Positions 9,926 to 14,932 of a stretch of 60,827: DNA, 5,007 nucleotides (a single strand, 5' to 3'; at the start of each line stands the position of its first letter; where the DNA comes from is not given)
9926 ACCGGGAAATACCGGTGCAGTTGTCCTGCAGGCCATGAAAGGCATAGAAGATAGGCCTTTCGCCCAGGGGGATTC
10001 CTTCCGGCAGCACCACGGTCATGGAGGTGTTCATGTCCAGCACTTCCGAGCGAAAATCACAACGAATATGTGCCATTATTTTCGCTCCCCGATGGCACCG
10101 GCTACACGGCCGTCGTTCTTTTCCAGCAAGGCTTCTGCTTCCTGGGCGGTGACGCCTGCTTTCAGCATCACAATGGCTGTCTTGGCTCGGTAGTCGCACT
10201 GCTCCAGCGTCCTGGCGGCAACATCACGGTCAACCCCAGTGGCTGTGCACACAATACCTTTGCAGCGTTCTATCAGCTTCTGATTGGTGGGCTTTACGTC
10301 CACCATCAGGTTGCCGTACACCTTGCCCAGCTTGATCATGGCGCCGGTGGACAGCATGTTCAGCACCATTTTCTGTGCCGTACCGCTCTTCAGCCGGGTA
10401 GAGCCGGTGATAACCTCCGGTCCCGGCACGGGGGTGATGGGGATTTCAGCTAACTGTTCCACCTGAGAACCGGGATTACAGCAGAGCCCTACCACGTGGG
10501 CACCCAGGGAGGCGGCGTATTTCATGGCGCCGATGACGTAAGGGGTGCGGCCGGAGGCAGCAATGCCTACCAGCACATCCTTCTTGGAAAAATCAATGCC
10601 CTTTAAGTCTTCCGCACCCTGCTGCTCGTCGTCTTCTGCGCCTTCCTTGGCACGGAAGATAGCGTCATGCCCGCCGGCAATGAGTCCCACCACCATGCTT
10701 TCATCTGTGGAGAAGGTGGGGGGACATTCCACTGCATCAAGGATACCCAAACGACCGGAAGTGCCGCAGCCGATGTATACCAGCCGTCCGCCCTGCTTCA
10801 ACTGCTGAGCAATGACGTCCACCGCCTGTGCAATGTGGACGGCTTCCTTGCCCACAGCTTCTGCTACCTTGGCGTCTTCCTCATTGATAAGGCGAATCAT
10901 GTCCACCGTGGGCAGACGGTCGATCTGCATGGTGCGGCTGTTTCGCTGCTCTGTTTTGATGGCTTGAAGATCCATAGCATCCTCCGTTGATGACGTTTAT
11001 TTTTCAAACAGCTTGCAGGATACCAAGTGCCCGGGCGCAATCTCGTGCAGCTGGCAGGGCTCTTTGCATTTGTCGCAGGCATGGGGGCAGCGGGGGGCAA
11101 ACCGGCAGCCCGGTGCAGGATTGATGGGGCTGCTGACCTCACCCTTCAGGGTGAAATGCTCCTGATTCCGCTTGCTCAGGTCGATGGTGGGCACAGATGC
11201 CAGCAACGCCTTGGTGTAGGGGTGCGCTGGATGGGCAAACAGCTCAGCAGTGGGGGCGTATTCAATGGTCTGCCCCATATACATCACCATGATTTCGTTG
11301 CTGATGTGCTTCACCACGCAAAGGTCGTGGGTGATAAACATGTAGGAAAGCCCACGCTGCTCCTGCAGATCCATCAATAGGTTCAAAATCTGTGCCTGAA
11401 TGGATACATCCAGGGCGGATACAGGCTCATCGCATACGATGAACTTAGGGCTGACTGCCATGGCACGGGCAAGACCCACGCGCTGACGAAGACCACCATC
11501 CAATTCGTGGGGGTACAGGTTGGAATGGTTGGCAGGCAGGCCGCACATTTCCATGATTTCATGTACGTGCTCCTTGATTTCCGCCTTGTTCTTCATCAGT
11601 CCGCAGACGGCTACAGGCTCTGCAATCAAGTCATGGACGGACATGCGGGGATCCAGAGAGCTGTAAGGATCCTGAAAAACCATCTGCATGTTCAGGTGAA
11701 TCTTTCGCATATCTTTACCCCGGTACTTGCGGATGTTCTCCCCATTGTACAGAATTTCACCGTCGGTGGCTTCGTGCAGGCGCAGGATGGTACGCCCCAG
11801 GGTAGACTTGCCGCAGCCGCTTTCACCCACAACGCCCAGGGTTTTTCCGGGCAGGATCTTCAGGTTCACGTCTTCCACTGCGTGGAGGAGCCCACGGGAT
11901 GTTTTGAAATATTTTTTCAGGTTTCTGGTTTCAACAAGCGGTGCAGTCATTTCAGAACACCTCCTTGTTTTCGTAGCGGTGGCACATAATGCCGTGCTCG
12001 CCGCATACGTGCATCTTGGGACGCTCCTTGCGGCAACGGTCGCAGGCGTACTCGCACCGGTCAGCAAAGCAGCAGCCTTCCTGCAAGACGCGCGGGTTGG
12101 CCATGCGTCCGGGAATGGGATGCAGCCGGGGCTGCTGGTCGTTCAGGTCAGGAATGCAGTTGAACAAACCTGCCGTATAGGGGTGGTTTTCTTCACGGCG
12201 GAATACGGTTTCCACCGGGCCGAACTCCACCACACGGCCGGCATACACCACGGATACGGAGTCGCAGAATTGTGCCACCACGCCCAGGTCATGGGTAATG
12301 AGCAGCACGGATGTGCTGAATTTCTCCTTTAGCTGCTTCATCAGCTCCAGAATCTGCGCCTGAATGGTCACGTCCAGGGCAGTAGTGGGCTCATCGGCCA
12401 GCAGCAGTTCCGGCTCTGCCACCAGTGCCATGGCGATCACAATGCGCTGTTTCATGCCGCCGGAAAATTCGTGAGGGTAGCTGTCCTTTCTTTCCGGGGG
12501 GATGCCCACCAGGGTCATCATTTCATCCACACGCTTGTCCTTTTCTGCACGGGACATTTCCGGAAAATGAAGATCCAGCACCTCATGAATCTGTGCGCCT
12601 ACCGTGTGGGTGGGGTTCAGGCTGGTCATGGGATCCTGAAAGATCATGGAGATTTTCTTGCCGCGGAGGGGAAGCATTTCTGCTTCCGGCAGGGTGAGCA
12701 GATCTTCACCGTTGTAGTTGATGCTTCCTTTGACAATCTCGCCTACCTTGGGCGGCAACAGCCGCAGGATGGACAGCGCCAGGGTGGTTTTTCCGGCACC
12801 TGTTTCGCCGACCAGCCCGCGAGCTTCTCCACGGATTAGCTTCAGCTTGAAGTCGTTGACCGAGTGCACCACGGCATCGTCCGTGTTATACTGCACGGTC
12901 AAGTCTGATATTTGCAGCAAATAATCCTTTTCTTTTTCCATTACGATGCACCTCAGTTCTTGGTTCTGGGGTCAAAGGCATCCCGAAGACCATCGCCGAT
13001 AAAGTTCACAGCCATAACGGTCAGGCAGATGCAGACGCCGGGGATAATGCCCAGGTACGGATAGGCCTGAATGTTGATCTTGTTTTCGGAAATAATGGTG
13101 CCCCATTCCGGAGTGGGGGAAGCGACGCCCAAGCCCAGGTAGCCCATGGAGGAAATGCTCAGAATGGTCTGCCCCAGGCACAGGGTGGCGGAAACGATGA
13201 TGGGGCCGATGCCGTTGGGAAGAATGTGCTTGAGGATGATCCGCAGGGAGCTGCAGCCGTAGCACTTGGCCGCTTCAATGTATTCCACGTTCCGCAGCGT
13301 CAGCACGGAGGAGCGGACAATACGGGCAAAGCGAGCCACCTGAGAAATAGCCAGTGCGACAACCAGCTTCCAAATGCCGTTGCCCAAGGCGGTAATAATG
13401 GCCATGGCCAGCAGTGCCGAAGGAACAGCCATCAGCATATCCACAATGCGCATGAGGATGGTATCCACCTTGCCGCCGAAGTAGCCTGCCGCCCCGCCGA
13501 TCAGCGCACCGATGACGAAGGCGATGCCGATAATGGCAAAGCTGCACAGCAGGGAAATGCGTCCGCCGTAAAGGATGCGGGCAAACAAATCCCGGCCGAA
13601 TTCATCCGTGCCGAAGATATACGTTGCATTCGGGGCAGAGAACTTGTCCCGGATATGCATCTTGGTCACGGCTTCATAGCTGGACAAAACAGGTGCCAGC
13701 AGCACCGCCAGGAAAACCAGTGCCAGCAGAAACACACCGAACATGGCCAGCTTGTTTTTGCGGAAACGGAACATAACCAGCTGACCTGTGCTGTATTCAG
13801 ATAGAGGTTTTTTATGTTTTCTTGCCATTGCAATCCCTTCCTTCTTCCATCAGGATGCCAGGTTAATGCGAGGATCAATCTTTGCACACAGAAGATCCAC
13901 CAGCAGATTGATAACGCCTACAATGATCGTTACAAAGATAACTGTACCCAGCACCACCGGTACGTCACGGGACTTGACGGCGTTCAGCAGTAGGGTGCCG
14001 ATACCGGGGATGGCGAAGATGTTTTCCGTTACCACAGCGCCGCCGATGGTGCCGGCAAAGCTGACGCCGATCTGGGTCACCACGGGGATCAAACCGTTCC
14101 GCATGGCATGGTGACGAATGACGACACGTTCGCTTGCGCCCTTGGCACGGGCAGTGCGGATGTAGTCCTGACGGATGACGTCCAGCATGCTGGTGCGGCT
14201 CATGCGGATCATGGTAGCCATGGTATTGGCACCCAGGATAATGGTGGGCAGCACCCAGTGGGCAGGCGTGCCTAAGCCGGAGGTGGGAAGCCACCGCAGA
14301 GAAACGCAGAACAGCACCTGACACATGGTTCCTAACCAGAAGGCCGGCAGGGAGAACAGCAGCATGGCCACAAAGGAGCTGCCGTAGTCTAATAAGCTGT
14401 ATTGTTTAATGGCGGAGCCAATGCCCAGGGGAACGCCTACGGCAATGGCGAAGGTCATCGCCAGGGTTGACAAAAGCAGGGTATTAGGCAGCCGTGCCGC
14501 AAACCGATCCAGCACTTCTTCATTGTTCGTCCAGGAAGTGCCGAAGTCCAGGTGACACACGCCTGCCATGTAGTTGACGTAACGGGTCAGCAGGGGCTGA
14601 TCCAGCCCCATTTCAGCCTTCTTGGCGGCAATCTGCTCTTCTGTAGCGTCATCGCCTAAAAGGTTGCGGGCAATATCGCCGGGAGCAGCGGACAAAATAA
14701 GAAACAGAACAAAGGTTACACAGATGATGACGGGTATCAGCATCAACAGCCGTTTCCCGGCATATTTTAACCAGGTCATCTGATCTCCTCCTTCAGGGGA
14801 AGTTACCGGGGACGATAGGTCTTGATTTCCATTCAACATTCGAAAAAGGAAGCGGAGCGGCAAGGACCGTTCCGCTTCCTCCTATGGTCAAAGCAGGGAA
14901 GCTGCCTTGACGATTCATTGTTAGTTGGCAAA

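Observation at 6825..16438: Ten-gene MurNAc/anhydro-MurNAc salvage operon fed by an Opp/Dpp-type ABC importer instead of a PTS or AmpG-type permease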

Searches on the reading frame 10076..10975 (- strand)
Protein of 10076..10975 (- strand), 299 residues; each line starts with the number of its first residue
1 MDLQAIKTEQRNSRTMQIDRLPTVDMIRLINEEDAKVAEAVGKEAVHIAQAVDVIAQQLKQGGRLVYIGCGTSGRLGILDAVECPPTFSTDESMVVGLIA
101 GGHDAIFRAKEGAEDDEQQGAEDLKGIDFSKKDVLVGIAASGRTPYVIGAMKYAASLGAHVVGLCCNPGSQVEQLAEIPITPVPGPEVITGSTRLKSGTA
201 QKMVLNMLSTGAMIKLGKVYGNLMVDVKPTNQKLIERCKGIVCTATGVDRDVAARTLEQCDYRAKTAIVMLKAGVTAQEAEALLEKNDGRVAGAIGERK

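Call 4: search_protein_families(library=pfam, proteins=[window:10076-10975:-], max_evalue=0.001)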
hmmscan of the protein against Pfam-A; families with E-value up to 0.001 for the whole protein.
window:10076-10975:- (299 aa): 6 families
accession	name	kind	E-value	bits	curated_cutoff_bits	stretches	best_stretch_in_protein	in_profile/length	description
PF22645.1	GKRP_SIS_N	-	2.4e-24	85.7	27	1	48-154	2-112/113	Glucokinase regulatory protein N-terminal SIS domain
PF13580.11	SIS_2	-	2.8e-12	47.3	27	1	37-164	10-136/138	SIS domain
PF22198.1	GKRP_SIS_2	-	7.9e-10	39.2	27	1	47-110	6-69/191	Glucokinase regulatory protein, second SIS domain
PF01380.27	SIS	-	5e-09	36.5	25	1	130-208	52-128/131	SIS domain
PF20741.3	GKRP-like_C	-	1.5e-05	25.9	27.7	1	222-264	2-44/100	C-terminal lid domain of glucokinase regulatory protein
PF03861.19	ANTAR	-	0.0002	21.5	27.3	0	231-259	9-37/54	ANTAR domain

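Call 6: search_protein_families(library=ncbifam, proteins=[window:10076-10975:-], max_evalue=0.001)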
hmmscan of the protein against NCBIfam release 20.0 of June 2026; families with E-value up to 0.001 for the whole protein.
window:10076-10975:- (299 aa): 11 families
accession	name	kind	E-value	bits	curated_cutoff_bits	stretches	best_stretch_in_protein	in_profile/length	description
NF009222.0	PRK12570.1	subfamily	2e-131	437.4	255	1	1-297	8-304/307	N-acetylmuramic acid 6-phosphate etherase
NF003915.0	PRK05441.1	subfamily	4.7e-129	429.7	168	1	2-297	2-297/300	N-acetylmuramic acid 6-phosphate etherase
TIGR00274.1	TIGR00274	equivalog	2.4e-121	404.3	302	1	7-295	2-290/291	N-acetylmuramic acid 6-phosphate etherase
NF002805.0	PRK02947.1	subfamily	2.1e-08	33.6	135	1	35-165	13-141/247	sugar isomerase domain-containing protein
TIGR01135.1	glmS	equivalog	2.1e-07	29.8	418.05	1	130-239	337-444/607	glutamine--fructose-6-phosphate transaminase (isomerizing)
TIGR00441.1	gmhA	equivalog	3.8e-07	30.3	209.45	1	131-181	79-129/154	D-sedoheptulose 7-phosphate isomerase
TIGR03127.2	RuMP_HxlB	equivalog_domain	8.3e-07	29.1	160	1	129-185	70-125/178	6-phospho-3-hexuloisomerase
NF001484.0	PRK00331.1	subfamily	1.6e-06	26.8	381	1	130-234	332-434/601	isomerizing glutamine--fructose-6-phosphate transaminase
NF001628.0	PRK00414.1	equivalog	6.7e-06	25.8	265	0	131-181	111-161/192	D-sedoheptulose 7-phosphate isomerase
NF010546.0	PRK13936.1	equivalog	1.7e-05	24.7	276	1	39-175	20-155/197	phosphoheptose isomerase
NF008451.0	PRK11302.1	subfamily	0.00066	19.2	296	0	127-228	171-270/286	transcriptional regulator HexR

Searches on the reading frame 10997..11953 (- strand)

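Call 4: search_protein_families(library=pfam, proteins=[window:10997-11953:-], max_evalue=0.001)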
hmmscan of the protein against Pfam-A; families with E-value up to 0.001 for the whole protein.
window:10997-11953:- (318 aa): 4 families
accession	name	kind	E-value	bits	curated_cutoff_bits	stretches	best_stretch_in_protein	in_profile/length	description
PF00005.33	ABC_tran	-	2.2e-29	103.2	25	1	27-178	2-136/137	ABC transporter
PF08352.17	oligo_HPY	-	7.1e-20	71.6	27.1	1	230-296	1-65/65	Oligopeptide/dipeptide transporter, C-terminal region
PF13401.12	AAA_22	-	0.0001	23.1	27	1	41-207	10-121/130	AAA domain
PF13304.12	AAA_21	-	0.00033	21.2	27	0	168-211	258-300/304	AAA domain, putative AbiEii toxin, Type IV TA system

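Call 6: search_protein_families(library=ncbifam, proteins=[window:10997-11953:-], max_evalue=0.001)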
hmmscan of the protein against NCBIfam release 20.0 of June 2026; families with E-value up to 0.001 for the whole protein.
window:10997-11953:- (318 aa): 188 families (the best 25 are shown)
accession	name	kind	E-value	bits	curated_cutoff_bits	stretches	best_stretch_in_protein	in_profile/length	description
NF008453.0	PRK11308.1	subfamily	1.1e-107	360.1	408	1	3-316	9-326/334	dipeptide ABC transporter ATP-binding protein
NF011659.0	PRK15079.1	equivalog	1.1e-107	359.6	540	1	9-314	23-329/334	murein tripeptide/oligopeptide ABC transporter ATP binding protein OppF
NF043071.1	DppF_dipep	equivalog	1.2e-89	300.9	660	1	4-313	11-324/331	dipeptide ABC transporter ATP-binding subunit DppF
NF007613.0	PRK10261.1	equivalog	5.8e-85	286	1077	1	15-278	322-591/623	glutathione ABC transporter ATP-binding protein GsiA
NF043078.1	MMSYN1_0168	equivalog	9.7e-80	269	800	3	124-265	466-609/649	oligopeptide ABC transporter ATP-binding protein OppF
NF007010.1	PRK09473.1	subfamily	1.2e-71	241.1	575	1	6-313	1-311/318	oligopeptide ABC transporter ATP-binding protein OppD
TIGR02769.1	nickel_nikE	equivalog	1.4e-68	231.3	332.55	1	17-256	18-255/265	nickel import ATP-binding protein NikE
NF011713.0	PRK15134.1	equivalog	4.5e-65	220.2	834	1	4-252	273-527/529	microcin C ABC transporter ATP-binding protein YejF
NF043079.1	MMSYN1_0167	equivalog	7.8e-65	219.7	740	2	88-311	307-530/561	oligopeptide ABC transporter ATP-binding protein OppD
NF008246.0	PRK11022.1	equivalog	6.5e-64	216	541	1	6-314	3-315/326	dipeptide ABC transporter ATP-binding protein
NF007739.0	PRK10419.1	subfamily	4.9e-60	203.3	354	1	18-255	20-259/268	nickel ABC transporter ATP-binding protein NikE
NF011692.0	PRK15112.1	equivalog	2.4e-58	197.9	452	1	4-253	3-253/269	putrescine export ABC transporter ATP-binding protein SapF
NF047576.1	opine_ATP_CntF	equivalog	6.7e-53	179.6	385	1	25-255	19-254/264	staphylopine uptake ABC transporter ATP-binding protein CntF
NF047578.1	opine_ATP_CntD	equivalog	3e-52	177.5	380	1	25-256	19-255/266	staphylopine uptake ABC transporter ATP-binding protein CntD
TIGR02770.1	nickel_nikD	equivalog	4e-52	176.9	318.7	1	26-252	2-227/230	nickel import ATP-binding protein NikD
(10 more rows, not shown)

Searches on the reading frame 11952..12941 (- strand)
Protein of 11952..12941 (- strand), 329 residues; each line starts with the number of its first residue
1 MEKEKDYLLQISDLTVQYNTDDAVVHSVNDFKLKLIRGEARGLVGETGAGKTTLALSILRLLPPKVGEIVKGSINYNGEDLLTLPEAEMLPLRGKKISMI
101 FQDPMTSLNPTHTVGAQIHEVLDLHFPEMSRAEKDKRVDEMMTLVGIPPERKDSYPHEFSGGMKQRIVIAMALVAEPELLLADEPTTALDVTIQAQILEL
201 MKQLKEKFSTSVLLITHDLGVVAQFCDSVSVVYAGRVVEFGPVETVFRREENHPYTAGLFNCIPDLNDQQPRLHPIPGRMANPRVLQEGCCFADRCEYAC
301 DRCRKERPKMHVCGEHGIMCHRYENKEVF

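Call 4: search_protein_families(library=pfam, proteins=[window:11952-12941:-], max_evalue=0.001)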
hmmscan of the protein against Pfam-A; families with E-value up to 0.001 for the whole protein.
window:11952-12941:- (329 aa): 3 families
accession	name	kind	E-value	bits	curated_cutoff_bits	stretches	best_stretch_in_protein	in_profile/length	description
PF00005.33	ABC_tran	-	5.5e-30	105.2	25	1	29-187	2-137/137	ABC transporter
PF08352.17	oligo_HPY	-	6.3e-16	59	27.1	1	238-303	1-65/65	Oligopeptide/dipeptide transporter, C-terminal region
PF13304.12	AAA_21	-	9.8e-07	29.6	27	1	155-222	234-303/304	AAA domain, putative AbiEii toxin, Type IV TA system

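Call 6: search_protein_families(library=ncbifam, proteins=[window:11952-12941:-], max_evalue=0.001)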
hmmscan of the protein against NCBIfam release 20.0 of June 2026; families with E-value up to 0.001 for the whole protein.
window:11952-12941:- (329 aa): 186 families (the best 25 are shown)
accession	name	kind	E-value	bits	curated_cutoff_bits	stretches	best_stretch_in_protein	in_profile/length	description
NF007010.1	PRK09473.1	subfamily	4.5e-100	334.5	575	1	8-316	1-306/318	oligopeptide ABC transporter ATP-binding protein OppD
NF008246.0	PRK11022.1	equivalog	2.1e-85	286.7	541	1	8-322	3-316/326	dipeptide ABC transporter ATP-binding protein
NF043079.1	MMSYN1_0167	equivalog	1e-80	272.1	740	2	89-311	300-522/561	oligopeptide ABC transporter ATP-binding protein OppD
NF008453.0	PRK11308.1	subfamily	6.1e-79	265.7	408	1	5-326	9-329/334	dipeptide ABC transporter ATP-binding protein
NF011659.0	PRK15079.1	equivalog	2.9e-76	256.4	540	1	3-323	6-331/334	murein tripeptide/oligopeptide ABC transporter ATP binding protein OppF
NF011713.0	PRK15134.1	equivalog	3.8e-75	253.5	834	1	7-265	4-262/529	microcin C ABC transporter ATP-binding protein YejF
NF007613.0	PRK10261.1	equivalog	1.1e-70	238.7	1077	1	4-270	8-279/623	glutathione ABC transporter ATP-binding protein GsiA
NF043071.1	DppF_dipep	equivalog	1.9e-64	218.2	660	1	6-325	11-329/331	dipeptide ABC transporter ATP-binding subunit DppF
NF047576.1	opine_ATP_CntF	equivalog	2.1e-63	214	385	1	8-268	2-258/264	staphylopine uptake ABC transporter ATP-binding protein CntF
NF047578.1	opine_ATP_CntD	equivalog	3.5e-63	213.3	380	1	8-268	2-258/266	staphylopine uptake ABC transporter ATP-binding protein CntD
TIGR02770.1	nickel_nikD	equivalog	7.5e-63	212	318.7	1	28-256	2-222/230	nickel import ATP-binding protein NikD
NF011674.0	PRK15093.1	equivalog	3.2e-57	194.1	627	1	8-325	3-326/330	putrescine export ABC transporter ATP-binding protein SapD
NF043078.1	MMSYN1_0168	equivalog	6.5e-56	190.2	800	2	137-265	472-599/649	oligopeptide ABC transporter ATP-binding protein OppF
TIGR02769.1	nickel_nikE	equivalog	1e-52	179.3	332.55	1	8-243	2-235/265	nickel import ATP-binding protein NikE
NF007739.0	PRK10419.1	subfamily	3.9e-51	174.1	354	1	8-244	3-237/268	nickel ABC transporter ATP-binding protein NikE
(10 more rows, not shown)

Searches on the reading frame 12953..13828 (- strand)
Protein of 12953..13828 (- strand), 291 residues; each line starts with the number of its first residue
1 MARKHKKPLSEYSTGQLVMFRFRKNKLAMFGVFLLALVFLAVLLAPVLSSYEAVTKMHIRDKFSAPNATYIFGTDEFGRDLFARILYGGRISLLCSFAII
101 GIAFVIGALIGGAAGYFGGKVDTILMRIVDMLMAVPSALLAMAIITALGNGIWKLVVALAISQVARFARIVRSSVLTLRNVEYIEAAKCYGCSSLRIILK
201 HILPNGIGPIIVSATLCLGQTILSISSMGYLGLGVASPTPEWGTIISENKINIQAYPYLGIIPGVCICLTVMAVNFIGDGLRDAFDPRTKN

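Call 4: search_protein_families(library=pfam, proteins=[window:12953-13828:-], max_evalue=0.001)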
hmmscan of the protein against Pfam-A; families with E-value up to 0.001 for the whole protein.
window:12953-13828:- (291 aa): 2 families
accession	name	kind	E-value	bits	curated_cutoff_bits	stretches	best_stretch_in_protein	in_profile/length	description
PF00528.27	BPD_transp_1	-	2.7e-34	119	26.4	1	107-290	1-183/184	Binding-protein-dependent transport system inner membrane component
PF12911.12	OppC_N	-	8.6e-11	42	23.9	1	13-52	1-40/53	N-terminal TM domain of oligopeptide transport permease C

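Call 6: search_protein_families(library=ncbifam, proteins=[window:12953-13828:-], max_evalue=0.001)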
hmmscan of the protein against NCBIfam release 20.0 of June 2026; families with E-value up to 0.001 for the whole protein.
window:12953-13828:- (291 aa): 26 families (the best 25 are shown)
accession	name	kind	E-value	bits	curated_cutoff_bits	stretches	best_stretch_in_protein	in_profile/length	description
NF045476.1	Opp4C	equivalog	2.4e-90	302.6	350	1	15-288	3-278/278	oligopeptide ABC transporter permease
NF045473.1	Opp1C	equivalog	3.7e-83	279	350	1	23-288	2-266/267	nickel/cobalt ABC transporter permease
TIGR02790.1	nickel_nikC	equivalog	6.3e-80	268.5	358.45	1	29-286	2-258/258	nickel ABC transporter permease subunit NikC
NF045474.1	Opp2C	equivalog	6.5e-80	268.1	300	1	55-286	5-236/236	nickel transporter permease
NF011662.0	PRK15082.1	equivalog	3.4e-74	250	484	1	19-290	30-301/303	glutathione ABC transporter permease GsiD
NF007738.0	PRK10417.1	equivalog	1e-73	248.2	335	1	25-289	8-271/277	nickel ABC transporter permease subunit NikC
NF007376.0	PRK09881.1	equivalog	1.4e-72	244.2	434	1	14-289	19-293/298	D,D-dipeptide ABC transporter permease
NF045475.1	Opp3C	equivalog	2.7e-66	224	450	1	67-290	105-328/328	oligopeptide ABC transporter permease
NF047573.1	opine_perm_CntC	exception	8.9e-66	222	440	1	21-288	4-270/271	staphylopine uptake ABC transporter permease subunit CntC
NF008160.0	PRK10913.1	equivalog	4.9e-65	219.9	483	1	19-290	23-299/300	dipeptide ABC transporter permease DppC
NF011935.0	PRK15406.1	equivalog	1.7e-59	202.1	433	1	18-289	29-301/302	oligopeptide ABC transporter permease OppC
NF043080.1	MMSYN1_0166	equivalog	6.2e-53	179.7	370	1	10-289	22-305/307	oligopeptide ABC transporter permease OppC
NF011691.0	PRK15111.1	equivalog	4e-41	141.5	379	1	18-285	19-291/296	putrescine export ABC transporter permease SapC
NF011596.0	PRK15021.1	subfamily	8.3e-39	133.6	439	1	42-288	93-338/341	microcin C ABC transporter permease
NF045470.1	Opp2B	equivalog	2.2e-09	36.9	350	1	98-290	100-300/300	nickel ABC transporter permease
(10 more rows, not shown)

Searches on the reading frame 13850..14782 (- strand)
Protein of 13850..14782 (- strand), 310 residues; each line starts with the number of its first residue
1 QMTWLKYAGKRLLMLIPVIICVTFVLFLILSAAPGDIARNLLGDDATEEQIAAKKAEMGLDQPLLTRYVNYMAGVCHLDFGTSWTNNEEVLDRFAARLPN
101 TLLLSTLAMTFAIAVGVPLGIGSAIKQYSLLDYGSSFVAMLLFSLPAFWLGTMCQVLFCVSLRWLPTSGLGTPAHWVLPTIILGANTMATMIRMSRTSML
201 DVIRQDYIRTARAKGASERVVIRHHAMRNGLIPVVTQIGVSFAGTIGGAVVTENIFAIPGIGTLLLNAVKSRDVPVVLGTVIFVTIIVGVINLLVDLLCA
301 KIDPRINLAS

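Call 4: search_protein_families(library=pfam, proteins=[window:13850-14782:-], max_evalue=0.001)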
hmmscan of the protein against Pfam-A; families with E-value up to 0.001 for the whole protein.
window:13850-14782:- (310 aa): 2 families
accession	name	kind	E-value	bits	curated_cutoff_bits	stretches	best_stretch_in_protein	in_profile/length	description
PF00528.27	BPD_transp_1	-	2.2e-38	132.3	26.4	1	116-306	1-182/184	Binding-protein-dependent transport system inner membrane component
PF19300.4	BPD_transp_1_N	-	4.1e-13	50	23.8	1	6-104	3-113/114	Binding-prot-dependent transport system membrane comp, N-term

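Call 6: search_protein_families(library=ncbifam, proteins=[window:13850-14782:-], max_evalue=0.001)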
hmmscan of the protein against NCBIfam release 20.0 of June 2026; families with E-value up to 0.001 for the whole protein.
window:13850-14782:- (310 aa): 18 families
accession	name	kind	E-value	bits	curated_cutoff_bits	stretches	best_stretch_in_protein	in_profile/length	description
NF045470.1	Opp2B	equivalog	2.4e-93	312.6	350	1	11-306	1-299/300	nickel ABC transporter permease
TIGR02789.1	nickel_nikB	equivalog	3.7e-81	273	447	1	6-307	3-307/314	nickel ABC transporter permease subunit NikB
NF045469.1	Opp1B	equivalog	2.7e-78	263.6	380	1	6-306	3-306/307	nickel/cobalt ABC transporter permease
NF011661.0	PRK15081.1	equivalog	7.6e-75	252.2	463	1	5-307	2-304/306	glutathione ABC transporter permease GsiC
NF007677.0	PRK10352.1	equivalog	8.6e-72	241.9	433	1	5-308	2-308/314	nickel ABC transporter permease subunit NikB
NF045471.1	Opp3B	equivalog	2.2e-71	240.8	480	1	6-309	3-305/308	oligopeptide ABC transporter permease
NF045472.1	Opp4B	equivalog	8.8e-68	228.9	450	1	5-306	2-318/319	oligopeptide ABC transporter permease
NF008161.0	PRK10914.1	equivalog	2.6e-67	227.4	590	2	174-307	203-336/339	dipeptide ABC transporter permease DppB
NF007008.0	PRK09471.1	equivalog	7.8e-58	196.3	388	1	5-307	2-305/306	oligopeptide ABC transporter permease OppB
NF011690.0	PRK15110.1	equivalog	2.2e-41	142.3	432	2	174-304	181-311/321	putrescine export ABC transporter permease SapB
NF043081.1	MMSYN1_0165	equivalog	3.2e-36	125.2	350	1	85-309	162-387/388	oligopeptide ABC transporter permease OppB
NF011712.0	PRK15133.1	subfamily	6.3e-35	120.8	445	2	175-308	227-361/364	microcin C ABC transporter permease YejB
NF007376.0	PRK09881.1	equivalog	2.5e-06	26.7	434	1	189-262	169-238/298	D,D-dipeptide ABC transporter permease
NF011596.0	PRK15021.1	subfamily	5.3e-05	22.4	439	1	168-288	196-319/341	microcin C ABC transporter permease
NF045473.1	Opp1C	equivalog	7.6e-05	22.2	350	0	91-305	60-266/267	nickel/cobalt ABC transporter permease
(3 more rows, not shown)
